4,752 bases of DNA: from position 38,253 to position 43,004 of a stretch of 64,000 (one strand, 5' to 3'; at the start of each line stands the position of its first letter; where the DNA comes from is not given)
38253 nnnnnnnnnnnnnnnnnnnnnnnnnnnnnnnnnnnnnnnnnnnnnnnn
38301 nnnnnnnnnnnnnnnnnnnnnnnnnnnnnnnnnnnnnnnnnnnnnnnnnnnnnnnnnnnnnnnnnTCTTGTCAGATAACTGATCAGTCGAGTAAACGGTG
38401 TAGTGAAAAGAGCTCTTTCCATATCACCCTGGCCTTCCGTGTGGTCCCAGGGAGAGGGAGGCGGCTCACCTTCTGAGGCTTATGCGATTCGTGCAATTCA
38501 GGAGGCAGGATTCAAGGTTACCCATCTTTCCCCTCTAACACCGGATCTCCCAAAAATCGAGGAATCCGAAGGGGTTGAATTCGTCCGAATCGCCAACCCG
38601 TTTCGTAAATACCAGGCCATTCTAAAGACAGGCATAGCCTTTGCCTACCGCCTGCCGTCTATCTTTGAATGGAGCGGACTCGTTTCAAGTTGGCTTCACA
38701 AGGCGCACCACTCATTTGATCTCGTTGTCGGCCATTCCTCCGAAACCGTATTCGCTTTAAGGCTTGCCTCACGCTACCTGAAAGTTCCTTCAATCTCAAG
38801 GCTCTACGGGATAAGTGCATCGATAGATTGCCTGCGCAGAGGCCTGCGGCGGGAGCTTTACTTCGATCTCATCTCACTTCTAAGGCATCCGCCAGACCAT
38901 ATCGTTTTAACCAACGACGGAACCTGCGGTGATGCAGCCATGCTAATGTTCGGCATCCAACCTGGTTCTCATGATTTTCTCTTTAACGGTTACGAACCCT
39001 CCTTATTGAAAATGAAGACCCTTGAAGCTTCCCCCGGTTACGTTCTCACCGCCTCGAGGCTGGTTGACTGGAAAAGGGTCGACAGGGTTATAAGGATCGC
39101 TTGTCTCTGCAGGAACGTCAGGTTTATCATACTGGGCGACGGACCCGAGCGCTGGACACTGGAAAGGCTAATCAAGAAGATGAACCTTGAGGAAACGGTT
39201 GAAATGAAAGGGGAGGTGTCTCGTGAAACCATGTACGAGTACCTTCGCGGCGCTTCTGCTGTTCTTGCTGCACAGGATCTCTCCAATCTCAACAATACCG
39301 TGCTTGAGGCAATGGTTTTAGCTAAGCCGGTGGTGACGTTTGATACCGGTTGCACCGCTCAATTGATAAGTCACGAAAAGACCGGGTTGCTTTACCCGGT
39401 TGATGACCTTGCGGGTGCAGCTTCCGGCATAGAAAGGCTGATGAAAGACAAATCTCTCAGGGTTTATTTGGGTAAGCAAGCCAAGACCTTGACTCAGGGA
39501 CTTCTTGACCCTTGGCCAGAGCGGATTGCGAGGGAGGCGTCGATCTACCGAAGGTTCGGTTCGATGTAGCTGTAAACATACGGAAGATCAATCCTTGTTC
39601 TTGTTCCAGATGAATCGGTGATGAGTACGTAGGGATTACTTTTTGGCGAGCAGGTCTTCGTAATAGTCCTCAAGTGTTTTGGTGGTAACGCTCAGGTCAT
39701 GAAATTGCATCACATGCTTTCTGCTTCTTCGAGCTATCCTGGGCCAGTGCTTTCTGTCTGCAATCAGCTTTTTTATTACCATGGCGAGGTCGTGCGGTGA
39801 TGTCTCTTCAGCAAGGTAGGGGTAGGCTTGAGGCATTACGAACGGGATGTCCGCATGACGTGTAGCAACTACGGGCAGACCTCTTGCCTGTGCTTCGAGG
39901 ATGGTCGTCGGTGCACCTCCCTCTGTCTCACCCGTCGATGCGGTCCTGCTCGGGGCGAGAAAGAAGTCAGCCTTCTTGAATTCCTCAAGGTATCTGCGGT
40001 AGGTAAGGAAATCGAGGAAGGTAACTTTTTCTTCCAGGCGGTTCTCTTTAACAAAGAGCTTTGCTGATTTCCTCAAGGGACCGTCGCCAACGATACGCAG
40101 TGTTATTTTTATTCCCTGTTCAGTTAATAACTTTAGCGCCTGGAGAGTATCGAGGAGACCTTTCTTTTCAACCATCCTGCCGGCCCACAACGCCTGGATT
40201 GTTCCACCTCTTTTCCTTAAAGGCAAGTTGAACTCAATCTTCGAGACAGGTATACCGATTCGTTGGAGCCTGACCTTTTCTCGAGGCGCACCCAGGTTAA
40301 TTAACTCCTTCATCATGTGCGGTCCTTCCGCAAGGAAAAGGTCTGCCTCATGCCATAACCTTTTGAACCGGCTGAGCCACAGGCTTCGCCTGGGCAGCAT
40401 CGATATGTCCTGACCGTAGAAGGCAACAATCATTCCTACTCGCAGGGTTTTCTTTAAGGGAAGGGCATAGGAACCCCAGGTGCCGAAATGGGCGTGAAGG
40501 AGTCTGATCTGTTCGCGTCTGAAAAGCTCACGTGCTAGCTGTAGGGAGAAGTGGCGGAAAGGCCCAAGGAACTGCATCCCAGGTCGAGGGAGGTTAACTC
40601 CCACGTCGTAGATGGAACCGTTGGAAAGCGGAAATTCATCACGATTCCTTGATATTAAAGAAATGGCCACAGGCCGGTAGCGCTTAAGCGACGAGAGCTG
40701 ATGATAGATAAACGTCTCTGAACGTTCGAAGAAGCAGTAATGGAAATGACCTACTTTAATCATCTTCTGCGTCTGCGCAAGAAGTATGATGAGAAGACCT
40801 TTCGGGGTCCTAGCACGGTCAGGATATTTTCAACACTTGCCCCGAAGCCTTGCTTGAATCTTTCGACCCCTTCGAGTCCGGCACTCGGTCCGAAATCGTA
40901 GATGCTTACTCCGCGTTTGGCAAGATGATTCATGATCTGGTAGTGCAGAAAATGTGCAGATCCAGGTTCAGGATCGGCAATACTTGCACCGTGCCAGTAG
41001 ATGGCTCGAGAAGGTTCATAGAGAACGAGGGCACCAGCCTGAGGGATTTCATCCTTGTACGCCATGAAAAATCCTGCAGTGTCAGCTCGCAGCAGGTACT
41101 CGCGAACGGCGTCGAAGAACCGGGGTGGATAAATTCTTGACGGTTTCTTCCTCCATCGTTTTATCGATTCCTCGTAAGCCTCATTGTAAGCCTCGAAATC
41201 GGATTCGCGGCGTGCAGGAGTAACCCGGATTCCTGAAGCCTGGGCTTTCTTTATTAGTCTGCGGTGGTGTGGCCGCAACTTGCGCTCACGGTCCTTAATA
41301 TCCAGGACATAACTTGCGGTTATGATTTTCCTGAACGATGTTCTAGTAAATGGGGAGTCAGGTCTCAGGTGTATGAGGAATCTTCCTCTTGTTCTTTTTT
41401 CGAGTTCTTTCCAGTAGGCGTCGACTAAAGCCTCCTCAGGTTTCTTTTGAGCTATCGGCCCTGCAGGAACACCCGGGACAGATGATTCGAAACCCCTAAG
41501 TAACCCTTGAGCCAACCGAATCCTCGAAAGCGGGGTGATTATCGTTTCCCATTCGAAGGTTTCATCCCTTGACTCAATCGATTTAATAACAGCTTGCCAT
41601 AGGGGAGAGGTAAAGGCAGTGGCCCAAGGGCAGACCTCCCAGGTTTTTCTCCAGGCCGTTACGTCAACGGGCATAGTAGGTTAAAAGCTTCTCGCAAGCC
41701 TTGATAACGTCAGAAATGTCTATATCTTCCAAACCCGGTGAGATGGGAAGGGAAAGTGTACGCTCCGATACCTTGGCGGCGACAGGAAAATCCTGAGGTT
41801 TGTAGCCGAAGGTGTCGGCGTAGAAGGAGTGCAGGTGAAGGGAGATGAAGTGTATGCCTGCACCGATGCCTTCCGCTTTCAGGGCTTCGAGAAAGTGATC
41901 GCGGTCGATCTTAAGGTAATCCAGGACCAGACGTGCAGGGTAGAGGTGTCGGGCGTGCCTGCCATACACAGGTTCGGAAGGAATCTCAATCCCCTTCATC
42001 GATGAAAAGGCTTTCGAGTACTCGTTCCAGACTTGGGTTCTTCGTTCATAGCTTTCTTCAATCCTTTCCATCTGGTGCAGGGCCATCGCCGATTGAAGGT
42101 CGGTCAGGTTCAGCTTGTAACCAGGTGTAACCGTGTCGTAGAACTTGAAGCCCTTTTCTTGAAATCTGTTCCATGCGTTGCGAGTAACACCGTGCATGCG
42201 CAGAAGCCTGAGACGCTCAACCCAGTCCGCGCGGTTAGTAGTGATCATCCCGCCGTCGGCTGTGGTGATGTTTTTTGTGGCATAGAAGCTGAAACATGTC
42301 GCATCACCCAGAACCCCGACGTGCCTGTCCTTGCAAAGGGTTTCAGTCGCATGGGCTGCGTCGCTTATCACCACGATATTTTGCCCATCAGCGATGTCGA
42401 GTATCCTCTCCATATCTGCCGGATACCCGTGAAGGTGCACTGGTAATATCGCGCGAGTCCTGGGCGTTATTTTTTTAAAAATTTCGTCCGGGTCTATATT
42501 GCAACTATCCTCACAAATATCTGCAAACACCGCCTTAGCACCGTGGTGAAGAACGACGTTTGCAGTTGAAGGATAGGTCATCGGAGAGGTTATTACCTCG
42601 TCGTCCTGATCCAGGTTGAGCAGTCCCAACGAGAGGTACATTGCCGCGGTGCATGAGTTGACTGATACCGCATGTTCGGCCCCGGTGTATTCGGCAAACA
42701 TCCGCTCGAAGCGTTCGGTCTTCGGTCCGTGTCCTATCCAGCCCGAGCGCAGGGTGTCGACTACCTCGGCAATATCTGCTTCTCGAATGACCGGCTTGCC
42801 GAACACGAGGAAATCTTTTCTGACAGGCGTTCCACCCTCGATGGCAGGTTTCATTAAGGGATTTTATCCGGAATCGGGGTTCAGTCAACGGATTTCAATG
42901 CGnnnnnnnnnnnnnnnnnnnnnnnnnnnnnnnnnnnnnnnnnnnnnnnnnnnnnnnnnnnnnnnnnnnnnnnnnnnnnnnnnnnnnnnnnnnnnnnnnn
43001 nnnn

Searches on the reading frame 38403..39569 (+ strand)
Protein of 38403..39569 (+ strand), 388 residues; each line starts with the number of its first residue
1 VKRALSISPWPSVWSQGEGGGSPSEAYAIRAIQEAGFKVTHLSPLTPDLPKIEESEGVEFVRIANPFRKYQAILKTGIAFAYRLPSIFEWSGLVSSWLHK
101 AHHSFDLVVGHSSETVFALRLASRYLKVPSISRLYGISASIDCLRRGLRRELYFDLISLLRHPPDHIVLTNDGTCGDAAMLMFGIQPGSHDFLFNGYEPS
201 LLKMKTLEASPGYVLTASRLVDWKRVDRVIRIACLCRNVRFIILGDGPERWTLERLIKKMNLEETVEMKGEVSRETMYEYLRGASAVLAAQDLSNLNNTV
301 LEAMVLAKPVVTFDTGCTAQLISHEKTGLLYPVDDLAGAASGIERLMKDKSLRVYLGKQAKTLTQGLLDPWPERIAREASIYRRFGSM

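Call 54: search_protein_families(library=pfam, proteins=[window:38403-39569:+], max_evalue=0.00001)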
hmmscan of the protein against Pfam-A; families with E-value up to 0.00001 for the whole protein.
window:38403-39569:+ (388 aa): 2 families
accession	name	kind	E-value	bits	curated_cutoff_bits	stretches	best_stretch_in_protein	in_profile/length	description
PF00534.26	Glycos_transf_1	-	2.9e-25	89.2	26.4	1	210-361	14-170/172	Glycosyl transferases group 1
PF13692.12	Glyco_trans_1_4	-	2.3e-21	77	27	1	213-349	3-142/142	Glycosyl transferases group 1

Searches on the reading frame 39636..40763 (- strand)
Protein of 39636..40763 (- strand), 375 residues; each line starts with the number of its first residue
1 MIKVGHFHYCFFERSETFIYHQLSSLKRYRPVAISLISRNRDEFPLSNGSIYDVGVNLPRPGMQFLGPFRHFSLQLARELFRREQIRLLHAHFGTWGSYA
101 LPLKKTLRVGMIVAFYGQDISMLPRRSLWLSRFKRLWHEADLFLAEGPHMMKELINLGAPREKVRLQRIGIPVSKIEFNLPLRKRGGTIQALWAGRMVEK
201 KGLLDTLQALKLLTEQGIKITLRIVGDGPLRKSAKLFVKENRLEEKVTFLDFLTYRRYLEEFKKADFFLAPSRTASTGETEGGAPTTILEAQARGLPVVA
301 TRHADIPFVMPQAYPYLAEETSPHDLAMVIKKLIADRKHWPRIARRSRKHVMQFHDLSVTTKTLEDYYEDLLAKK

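Call 54: search_protein_families(library=pfam, proteins=[window:39636-40763:-], max_evalue=0.00001)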
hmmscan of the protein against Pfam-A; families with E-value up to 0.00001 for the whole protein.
window:39636-40763:- (375 aa): 5 families
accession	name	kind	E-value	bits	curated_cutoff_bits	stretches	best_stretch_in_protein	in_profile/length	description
PF00534.26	Glycos_transf_1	-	3.1e-24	85.9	26.4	1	183-349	10-171/172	Glycosyl transferases group 1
PF13692.12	Glyco_trans_1_4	-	4.2e-22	79.4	27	1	191-336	4-142/142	Glycosyl transferases group 1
PF13439.12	Glyco_transf_4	-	1.9e-11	44.7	28.5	1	16-172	5-167/170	Glycosyltransferase Family 4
PF13579.12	Glyco_trans_4_4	-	2.3e-08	35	29.7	1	54-166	43-154/158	Glycosyl transferase 4-like domain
PF13524.12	Glyco_trans_1_2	-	4.8e-06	27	25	1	218-364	13-142/144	Glycosyl transferase-like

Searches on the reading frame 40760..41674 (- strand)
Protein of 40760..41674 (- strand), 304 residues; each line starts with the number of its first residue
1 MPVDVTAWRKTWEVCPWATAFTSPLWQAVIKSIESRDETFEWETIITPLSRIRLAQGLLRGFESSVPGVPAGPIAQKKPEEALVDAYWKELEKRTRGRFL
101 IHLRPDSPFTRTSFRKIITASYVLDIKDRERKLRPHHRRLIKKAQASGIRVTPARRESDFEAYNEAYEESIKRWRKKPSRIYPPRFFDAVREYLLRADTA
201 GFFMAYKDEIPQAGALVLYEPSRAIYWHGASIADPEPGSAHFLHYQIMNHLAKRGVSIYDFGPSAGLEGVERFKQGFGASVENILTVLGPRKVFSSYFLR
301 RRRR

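Call 54: search_protein_families(library=pfam, proteins=[window:40760-41674:-], max_evalue=0.00001)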
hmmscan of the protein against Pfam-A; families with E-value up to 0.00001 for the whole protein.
window:40760-41674:- (304 aa): 2 families
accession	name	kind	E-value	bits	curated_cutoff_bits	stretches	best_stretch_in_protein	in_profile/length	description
PF13480.13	Acetyltransf_6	-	2e-14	54.4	22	1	131-274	1-142/143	Acetyltransferase (GNAT) domain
PF02388.22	FemAB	-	1.1e-09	38.1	24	0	199-283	295-384/406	FemAB family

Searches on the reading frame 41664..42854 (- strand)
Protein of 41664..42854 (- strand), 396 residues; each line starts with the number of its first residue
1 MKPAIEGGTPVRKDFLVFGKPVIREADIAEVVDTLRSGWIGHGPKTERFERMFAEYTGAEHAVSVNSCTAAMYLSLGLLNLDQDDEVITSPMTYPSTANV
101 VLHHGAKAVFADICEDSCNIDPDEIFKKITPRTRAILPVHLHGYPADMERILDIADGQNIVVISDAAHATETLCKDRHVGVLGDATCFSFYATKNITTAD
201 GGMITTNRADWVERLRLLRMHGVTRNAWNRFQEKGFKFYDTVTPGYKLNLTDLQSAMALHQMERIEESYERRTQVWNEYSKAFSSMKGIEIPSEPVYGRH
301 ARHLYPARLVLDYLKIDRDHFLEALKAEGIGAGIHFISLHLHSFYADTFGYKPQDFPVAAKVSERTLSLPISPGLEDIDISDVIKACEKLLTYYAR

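Call 54: search_protein_families(library=pfam, proteins=[window:41664-42854:-], max_evalue=0.00001)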
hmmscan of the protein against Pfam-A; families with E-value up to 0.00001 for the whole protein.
window:41664-42854:- (396 aa): 2 families
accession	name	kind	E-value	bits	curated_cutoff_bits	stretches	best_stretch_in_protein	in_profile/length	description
PF01041.23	DegT_DnrJ_EryC1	-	3.2e-115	385.6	19.8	1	23-386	3-358/360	DegT/DnrJ/EryC1/StrS aminotransferase family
PF01053.26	Cys_Met_Meta_PP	-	2.8e-07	29.9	27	1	44-227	52-235/381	Cys/Met metabolism PLP-dependent enzyme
